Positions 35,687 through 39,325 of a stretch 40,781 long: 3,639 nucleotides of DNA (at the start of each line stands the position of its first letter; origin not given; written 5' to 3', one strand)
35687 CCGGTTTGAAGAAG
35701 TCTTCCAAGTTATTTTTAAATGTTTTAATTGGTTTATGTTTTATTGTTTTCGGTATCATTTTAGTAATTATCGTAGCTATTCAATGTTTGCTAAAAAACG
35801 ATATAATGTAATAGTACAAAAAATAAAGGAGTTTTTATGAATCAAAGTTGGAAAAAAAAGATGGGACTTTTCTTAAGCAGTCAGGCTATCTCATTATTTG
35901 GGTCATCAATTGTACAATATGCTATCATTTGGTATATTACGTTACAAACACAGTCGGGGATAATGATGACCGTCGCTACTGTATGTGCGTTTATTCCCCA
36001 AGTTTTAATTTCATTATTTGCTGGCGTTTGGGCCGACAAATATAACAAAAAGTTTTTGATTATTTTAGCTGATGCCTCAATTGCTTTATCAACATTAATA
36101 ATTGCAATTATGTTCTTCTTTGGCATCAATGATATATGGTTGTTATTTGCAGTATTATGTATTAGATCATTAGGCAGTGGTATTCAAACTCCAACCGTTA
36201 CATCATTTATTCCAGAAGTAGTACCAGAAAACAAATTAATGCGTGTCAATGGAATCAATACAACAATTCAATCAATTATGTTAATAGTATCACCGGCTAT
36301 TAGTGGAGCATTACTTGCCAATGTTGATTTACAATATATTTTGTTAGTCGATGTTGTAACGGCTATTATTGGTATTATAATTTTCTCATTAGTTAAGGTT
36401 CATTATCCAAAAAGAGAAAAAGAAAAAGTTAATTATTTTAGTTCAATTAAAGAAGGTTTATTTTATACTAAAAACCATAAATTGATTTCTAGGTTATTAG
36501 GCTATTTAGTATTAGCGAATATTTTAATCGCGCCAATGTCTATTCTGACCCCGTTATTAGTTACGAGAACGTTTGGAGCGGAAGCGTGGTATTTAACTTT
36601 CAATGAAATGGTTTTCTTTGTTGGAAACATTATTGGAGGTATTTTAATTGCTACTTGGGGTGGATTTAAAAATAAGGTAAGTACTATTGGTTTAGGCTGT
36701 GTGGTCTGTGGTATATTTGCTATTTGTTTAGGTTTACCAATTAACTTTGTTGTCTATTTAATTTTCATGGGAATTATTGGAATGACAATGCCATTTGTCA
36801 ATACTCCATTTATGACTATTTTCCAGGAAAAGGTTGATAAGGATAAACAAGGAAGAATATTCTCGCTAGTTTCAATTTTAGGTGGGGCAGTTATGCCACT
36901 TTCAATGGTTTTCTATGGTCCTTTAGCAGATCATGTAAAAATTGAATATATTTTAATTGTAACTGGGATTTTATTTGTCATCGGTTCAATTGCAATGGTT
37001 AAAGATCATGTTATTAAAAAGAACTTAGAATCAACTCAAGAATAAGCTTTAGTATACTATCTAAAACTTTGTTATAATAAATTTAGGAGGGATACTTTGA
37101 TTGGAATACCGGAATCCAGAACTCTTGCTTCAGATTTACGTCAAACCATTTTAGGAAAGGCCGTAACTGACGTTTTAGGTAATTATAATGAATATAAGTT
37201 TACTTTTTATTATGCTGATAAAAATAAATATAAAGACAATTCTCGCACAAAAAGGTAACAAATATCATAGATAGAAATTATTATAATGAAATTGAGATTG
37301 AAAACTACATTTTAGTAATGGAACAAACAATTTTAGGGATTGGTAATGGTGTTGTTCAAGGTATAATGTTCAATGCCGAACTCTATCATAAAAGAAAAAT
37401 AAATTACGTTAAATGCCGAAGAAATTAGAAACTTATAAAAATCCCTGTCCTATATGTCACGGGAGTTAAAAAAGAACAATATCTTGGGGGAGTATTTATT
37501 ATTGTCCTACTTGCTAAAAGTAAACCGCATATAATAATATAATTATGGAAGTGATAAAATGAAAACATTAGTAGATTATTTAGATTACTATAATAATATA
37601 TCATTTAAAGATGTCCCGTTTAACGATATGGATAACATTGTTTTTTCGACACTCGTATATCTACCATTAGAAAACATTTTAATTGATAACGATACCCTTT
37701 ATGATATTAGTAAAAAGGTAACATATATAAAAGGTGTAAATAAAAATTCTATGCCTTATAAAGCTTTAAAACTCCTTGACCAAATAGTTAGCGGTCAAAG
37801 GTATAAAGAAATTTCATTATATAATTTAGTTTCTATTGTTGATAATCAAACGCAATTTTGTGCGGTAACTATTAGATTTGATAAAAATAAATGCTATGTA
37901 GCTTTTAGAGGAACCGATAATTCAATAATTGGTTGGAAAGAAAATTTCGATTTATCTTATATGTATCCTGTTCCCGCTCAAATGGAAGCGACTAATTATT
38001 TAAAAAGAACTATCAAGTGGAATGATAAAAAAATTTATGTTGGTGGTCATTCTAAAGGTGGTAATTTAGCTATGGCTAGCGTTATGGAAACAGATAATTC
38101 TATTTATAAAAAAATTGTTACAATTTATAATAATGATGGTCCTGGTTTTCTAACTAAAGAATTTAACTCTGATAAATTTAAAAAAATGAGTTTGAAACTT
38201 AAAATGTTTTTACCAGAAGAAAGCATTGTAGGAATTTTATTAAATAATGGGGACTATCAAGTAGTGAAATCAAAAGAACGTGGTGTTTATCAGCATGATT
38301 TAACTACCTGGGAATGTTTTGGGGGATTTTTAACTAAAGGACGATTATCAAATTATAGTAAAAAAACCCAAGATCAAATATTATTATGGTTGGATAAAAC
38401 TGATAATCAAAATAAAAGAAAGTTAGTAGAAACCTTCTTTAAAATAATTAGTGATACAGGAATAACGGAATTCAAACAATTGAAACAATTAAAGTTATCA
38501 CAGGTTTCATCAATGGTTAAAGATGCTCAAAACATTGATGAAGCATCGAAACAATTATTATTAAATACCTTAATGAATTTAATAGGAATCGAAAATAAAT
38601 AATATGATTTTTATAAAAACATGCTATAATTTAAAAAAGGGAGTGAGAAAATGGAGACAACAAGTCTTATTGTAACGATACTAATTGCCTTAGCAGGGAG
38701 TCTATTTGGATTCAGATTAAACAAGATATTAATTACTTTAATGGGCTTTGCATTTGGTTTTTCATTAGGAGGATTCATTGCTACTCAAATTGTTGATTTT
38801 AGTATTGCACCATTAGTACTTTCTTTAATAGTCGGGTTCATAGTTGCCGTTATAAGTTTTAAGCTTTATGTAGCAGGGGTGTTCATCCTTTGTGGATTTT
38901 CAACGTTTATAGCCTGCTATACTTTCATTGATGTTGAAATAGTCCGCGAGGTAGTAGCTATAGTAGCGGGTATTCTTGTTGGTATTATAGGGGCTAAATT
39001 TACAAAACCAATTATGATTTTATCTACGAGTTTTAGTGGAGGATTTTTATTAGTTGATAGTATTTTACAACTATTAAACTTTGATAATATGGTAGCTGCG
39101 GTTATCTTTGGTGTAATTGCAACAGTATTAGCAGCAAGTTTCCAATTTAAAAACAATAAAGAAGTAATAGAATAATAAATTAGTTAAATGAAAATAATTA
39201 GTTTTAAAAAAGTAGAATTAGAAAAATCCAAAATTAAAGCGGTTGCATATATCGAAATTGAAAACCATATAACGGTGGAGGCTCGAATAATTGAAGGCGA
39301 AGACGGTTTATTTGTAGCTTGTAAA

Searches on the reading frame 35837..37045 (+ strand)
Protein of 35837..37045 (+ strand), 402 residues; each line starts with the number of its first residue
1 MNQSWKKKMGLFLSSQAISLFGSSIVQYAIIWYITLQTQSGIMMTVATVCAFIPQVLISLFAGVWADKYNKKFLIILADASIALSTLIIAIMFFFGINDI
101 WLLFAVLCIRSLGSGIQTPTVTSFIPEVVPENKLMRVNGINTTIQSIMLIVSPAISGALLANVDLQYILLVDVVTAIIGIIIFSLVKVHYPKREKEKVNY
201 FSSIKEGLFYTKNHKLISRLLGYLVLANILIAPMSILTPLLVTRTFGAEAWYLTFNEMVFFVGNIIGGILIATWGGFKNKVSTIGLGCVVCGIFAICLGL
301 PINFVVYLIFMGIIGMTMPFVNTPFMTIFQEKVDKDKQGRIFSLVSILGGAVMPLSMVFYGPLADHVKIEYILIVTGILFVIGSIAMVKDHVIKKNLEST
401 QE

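Call 62: search_protein_families(library=pfam, proteins=[window:35837-37045:+], max_evalue=0.0001)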
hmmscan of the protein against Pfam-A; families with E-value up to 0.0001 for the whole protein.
window:35837-37045:+ (402 aa): 3 families
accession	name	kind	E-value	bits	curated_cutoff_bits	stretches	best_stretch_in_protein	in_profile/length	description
PF07690.21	MFS_1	-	4.4e-36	124.9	33.4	1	14-353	3-343/347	Major Facilitator Superfamily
PF05977.19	MFS_3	-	8.7e-26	90.9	27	1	16-392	19-395/524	Transmembrane secretion effector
PF13347.12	MFS_2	-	1.2e-08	34.4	27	1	20-165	237-386/427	MFS/sugar transport protein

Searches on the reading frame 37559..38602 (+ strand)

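Call 62: search_protein_families(library=pfam, proteins=[window:37559-38602:+], max_evalue=0.0001)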
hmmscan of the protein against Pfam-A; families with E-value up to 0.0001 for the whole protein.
window:37559-38602:+ (347 aa): 1 family
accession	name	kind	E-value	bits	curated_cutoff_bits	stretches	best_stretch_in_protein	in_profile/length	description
PF11187.14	Mbeg1-like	-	2.5e-63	214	21.1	1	79-294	4-223/224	Mbeg1-like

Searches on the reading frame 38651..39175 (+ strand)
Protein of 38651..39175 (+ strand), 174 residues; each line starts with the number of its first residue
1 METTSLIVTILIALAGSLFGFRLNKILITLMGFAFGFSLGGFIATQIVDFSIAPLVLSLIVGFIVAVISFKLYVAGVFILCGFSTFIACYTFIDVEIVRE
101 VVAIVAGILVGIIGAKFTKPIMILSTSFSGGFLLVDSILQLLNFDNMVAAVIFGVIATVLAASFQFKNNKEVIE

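Call 62: search_protein_families(library=pfam, proteins=[window:38651-39175:+], max_evalue=0.0001)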
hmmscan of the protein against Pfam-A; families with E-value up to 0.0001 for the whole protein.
window:38651-39175:+ (174 aa): 1 family
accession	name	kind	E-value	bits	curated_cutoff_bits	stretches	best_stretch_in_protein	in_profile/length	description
PF13886.12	TM7S3_TM198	-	4.6e-05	23.6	29.2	1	7-135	2-145/199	TM7S3/TM198-like domain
